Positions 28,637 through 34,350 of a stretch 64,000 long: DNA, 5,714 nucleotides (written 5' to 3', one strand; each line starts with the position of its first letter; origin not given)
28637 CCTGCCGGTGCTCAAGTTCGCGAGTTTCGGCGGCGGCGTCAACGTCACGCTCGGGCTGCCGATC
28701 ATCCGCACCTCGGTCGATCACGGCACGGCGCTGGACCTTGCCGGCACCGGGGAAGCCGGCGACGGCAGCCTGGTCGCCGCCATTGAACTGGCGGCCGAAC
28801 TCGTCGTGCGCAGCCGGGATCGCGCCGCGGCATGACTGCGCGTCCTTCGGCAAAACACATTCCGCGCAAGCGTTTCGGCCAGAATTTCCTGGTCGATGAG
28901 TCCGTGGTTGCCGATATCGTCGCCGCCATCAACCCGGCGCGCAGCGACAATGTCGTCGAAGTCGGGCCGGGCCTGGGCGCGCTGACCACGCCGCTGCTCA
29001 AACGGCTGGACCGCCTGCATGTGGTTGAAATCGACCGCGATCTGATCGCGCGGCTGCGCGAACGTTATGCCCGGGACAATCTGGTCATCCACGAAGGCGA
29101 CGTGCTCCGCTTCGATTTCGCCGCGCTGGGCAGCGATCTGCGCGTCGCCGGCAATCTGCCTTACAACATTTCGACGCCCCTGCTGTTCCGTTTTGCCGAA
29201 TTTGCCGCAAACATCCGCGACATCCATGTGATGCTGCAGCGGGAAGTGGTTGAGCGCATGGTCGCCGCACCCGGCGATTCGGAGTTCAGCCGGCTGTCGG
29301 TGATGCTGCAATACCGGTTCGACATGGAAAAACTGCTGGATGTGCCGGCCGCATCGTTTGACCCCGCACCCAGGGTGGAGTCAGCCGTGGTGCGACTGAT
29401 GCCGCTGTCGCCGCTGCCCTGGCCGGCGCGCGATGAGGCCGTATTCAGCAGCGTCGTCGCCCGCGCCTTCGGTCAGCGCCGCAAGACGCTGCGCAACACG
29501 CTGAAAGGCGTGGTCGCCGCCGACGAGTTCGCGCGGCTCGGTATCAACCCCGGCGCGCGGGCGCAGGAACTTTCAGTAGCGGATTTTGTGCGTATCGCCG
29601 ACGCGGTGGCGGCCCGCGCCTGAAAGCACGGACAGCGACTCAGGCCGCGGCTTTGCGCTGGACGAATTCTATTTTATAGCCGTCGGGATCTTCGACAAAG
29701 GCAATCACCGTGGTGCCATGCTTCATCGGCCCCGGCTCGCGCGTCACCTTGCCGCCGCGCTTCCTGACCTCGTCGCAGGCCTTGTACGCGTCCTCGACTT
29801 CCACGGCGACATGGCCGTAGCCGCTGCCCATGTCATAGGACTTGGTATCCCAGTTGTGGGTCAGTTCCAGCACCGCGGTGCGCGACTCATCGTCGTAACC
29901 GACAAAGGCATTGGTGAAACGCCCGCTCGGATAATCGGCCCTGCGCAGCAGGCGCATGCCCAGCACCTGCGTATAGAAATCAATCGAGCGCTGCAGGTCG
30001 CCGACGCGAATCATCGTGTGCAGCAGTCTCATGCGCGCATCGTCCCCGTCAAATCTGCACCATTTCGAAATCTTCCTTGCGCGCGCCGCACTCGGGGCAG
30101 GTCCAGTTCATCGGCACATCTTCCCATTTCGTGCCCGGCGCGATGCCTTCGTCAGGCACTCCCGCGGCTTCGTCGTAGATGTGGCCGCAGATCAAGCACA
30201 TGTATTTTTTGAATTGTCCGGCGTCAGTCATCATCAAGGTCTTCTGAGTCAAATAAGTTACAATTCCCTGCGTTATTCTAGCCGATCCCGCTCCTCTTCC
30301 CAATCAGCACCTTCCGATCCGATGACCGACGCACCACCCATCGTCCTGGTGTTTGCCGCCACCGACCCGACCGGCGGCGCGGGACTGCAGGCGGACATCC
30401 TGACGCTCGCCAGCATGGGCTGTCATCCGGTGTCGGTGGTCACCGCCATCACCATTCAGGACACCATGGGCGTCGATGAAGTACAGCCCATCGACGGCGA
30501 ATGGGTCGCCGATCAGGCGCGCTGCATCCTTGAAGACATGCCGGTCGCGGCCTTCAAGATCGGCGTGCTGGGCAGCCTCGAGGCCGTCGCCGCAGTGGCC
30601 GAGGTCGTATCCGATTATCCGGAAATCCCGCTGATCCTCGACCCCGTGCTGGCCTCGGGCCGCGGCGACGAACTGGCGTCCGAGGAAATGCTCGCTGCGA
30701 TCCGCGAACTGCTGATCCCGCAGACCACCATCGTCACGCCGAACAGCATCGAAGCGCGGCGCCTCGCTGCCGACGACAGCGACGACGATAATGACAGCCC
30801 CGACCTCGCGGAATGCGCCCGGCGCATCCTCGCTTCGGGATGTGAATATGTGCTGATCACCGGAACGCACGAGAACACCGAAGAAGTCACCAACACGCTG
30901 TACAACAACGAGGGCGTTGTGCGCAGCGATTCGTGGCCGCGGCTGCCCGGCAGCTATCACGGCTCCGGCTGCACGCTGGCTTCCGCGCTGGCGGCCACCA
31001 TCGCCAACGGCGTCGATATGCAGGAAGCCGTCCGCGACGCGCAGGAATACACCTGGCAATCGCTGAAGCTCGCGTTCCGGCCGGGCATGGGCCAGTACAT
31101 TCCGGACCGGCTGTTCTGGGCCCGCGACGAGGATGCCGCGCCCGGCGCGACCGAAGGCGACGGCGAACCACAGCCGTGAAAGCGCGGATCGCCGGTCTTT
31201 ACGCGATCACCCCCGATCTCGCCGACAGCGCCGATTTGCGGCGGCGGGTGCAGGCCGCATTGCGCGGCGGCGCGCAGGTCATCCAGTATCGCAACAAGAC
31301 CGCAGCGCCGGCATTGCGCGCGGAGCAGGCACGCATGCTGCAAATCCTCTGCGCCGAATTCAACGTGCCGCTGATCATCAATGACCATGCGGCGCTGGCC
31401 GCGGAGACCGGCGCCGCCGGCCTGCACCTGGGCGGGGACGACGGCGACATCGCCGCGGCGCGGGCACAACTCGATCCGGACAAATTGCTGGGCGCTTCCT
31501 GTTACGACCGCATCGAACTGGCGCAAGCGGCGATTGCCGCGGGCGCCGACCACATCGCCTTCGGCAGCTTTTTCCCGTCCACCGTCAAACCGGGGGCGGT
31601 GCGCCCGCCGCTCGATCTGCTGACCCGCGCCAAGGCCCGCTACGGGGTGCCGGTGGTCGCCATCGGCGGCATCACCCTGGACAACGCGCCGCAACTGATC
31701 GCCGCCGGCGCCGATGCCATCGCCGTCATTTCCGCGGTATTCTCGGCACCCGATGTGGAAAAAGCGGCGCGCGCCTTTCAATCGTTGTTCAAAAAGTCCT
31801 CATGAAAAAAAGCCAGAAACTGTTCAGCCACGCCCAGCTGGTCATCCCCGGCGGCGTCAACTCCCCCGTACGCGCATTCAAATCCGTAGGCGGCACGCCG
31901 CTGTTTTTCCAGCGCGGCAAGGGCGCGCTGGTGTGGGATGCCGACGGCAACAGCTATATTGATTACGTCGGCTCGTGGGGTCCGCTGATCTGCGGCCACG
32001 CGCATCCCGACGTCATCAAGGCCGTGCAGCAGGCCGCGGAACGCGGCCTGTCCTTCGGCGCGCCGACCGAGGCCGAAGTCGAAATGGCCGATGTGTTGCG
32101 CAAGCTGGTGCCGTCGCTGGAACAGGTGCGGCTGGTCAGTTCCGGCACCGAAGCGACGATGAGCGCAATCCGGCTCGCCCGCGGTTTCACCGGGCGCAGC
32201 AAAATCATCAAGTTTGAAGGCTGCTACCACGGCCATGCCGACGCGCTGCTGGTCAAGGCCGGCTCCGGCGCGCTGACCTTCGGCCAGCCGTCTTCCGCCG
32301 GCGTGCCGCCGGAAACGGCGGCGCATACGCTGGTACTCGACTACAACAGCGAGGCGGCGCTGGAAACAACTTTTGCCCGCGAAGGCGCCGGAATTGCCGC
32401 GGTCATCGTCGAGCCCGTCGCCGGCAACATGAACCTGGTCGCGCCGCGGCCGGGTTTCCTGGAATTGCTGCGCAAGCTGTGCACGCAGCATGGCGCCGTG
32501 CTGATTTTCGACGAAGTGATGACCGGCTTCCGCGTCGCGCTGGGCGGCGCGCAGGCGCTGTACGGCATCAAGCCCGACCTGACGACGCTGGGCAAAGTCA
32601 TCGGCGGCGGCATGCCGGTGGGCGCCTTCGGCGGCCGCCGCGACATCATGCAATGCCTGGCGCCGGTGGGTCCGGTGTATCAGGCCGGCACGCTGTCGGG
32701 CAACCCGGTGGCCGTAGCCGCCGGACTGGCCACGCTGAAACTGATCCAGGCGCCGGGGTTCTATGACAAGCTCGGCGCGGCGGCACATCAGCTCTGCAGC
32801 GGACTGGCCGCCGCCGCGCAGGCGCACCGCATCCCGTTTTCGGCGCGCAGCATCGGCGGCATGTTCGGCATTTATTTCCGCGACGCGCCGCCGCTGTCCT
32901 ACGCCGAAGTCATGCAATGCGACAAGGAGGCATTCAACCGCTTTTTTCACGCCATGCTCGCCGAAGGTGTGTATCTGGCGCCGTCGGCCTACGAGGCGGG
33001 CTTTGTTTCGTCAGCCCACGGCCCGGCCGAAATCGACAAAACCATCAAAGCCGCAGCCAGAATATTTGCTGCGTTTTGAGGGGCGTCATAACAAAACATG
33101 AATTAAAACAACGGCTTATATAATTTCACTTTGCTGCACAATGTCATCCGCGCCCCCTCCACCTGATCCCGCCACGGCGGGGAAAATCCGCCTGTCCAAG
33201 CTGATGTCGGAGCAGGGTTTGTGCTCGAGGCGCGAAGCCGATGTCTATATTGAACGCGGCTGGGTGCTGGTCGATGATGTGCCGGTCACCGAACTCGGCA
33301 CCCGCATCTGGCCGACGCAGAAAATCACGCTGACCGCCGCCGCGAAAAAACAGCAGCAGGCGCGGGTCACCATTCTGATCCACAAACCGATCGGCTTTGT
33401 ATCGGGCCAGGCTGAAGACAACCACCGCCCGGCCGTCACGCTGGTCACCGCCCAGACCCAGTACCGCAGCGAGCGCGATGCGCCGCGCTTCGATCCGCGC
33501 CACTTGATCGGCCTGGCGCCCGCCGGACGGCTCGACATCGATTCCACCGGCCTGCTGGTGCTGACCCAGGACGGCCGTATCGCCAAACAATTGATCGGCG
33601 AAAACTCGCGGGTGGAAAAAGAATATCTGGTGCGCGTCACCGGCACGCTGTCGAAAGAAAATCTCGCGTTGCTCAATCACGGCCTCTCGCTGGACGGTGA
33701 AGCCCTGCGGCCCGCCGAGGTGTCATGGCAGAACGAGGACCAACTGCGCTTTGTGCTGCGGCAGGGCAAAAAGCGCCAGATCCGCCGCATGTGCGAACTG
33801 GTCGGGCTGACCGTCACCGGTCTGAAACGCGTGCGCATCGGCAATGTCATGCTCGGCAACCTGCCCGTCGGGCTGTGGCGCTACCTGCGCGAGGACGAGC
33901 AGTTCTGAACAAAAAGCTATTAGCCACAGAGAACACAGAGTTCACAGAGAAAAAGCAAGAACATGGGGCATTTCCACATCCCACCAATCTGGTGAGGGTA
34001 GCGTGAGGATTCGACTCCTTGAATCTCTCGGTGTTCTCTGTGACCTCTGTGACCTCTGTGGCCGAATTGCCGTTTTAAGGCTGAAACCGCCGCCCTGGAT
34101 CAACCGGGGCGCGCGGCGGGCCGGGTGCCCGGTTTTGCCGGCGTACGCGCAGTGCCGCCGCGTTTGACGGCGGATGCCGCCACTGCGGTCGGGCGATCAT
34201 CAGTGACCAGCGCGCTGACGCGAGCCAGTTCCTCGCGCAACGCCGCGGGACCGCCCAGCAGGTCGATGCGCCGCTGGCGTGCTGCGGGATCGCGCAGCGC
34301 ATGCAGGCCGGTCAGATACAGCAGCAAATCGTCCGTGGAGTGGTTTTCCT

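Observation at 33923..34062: Family of five palindromic elements whose arms are three tandem 9-mers (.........) around unrelated cores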

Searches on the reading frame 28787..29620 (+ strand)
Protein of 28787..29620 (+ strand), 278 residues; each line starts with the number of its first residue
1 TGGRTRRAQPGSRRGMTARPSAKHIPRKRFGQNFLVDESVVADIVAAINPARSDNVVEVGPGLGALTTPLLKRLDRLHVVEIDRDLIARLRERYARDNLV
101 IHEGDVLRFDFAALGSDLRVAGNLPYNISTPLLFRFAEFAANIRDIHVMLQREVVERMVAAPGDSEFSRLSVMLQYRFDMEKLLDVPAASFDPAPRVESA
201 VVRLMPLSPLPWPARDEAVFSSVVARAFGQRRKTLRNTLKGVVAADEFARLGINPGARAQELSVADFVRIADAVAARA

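Call 92: search_protein_families(library=pfam, proteins=[window:28787-29620:+], max_evalue=0.0001)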
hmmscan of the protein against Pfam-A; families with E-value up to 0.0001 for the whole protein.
window:28787-29620:+ (278 aa): 3 families
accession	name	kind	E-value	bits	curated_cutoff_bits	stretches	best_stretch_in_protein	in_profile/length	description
PF00398.26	RrnaAD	-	3.8e-66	223.3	24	1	27-274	5-261/263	Ribosomal RNA adenine dimethylase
PF05401.17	NodS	-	1.3e-05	25.6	24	1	54-128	45-119/201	Nodulation protein S (NodS)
PF13649.12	Methyltransf_25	-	5.9e-05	24.1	27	0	56-123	1-73/97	Methyltransferase domain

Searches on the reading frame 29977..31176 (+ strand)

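Call 92: search_protein_families(library=pfam, proteins=[window:29977-31176:+], max_evalue=0.0001)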
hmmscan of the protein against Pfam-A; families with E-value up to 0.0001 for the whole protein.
window:29977-31176:+ (400 aa): 2 families
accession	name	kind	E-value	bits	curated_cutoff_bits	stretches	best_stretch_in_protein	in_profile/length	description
PF08543.17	Phos_pyr_kin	-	4.9e-76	255.8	27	1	130-373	1-242/246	Phosphomethylpyrimidine kinase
PF00294.29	PfkB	-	6.6e-06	26.1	25.8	1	235-357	172-284/302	pfkB family carbohydrate kinase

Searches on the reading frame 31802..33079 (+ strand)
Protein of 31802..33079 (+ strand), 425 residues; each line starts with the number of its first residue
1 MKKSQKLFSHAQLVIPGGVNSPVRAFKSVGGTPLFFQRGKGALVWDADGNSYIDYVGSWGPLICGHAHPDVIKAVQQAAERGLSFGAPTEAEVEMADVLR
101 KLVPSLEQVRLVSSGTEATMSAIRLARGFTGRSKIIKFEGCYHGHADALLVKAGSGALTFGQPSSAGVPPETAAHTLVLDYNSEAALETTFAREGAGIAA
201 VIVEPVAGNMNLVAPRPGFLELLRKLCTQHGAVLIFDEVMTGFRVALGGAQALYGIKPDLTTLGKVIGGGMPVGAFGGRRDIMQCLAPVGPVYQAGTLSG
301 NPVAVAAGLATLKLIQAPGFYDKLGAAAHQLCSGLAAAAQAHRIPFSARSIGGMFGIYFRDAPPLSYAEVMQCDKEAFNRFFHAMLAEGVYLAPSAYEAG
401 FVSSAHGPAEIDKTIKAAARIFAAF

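Call 23: search_protein_families(library=pfam, proteins=[window:31802-33079:+])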
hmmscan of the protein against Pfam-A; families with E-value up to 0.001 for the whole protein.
window:31802-33079:+ (425 aa): 1 family
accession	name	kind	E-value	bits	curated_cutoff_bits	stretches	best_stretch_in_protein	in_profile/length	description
PF00202.27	Aminotran_3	-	8.9e-79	265.5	30.5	1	32-394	9-373/403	Aminotransferase class-III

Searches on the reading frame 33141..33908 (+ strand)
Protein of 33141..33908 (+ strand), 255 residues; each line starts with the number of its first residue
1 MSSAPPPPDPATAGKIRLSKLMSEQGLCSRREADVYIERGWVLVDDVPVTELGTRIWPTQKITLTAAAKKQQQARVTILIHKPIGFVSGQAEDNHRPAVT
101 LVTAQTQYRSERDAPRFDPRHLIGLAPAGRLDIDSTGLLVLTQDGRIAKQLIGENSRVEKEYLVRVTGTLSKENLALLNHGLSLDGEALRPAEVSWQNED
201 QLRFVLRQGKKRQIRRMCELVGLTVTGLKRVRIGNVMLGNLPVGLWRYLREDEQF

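Call 13: find_encoding_contigs(protein=window:33141-33908:+, flank=3000, max_places=6)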
Protein window:33141-33908:+ (255 aa): 4 contigs read that carry it; 2 places shown.
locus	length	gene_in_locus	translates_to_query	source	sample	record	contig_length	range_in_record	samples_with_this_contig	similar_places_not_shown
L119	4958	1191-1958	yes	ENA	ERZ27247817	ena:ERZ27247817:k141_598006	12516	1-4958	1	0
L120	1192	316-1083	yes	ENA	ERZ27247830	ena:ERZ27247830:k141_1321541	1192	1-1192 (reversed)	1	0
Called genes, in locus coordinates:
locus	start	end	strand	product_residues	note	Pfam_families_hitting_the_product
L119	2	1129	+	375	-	?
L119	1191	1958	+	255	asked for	PF01479:S4 (weak), PF00849:PseudoU_synth_2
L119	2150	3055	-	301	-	-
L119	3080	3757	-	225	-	PF00702:Hydrolase, PF13419:HAD_2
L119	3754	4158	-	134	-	PF00903:Glyoxalase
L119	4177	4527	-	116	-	PF28289:BV97_02767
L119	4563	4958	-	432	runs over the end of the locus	PF03033:Glyco_transf_28 (weak), PF00201:UDPGT (weak), PF04101:Glyco_tran_28_C (weak), PF06722:EryCIII-like_C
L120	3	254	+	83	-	?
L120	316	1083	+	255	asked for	PF01479:S4 (weak), PF00849:PseudoU_synth_2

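Call 23: search_protein_families(library=pfam, proteins=[window:33141-33908:+])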
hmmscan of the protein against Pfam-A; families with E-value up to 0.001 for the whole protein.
window:33141-33908:+ (255 aa): 2 families
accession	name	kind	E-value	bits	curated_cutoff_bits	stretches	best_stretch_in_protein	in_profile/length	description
PF00849.27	PseudoU_synth_2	-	8.5e-15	55.7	26.8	1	78-219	3-151/152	RNA pseudouridylate synthase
PF01479.30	S4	-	3e-06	27.3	22.8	1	17-56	2-42/48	S4 domain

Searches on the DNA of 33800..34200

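Call 17: search_rna_families(source=window, start=33800, end=34200, threshold=evalue, max_evalue=10)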
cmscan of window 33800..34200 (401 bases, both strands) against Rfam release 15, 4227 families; matches with E-value up to 10: 2.
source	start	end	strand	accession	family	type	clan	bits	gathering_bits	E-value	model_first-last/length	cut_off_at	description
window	33910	33975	-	RF02126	GHRLOS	Gene; lncRNA;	-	15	48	0.22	1-70/70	no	Ghrelin opposite strand RNA conserved region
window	34087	34116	-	RF02883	BcKCsr2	Gene; sRNA;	-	10.4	40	7.9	94-121/129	no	Burkholderia sRNA 2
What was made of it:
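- On Any Rfam family: Nothing meaningful appeared at E<=10 around element 1 (call 17).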
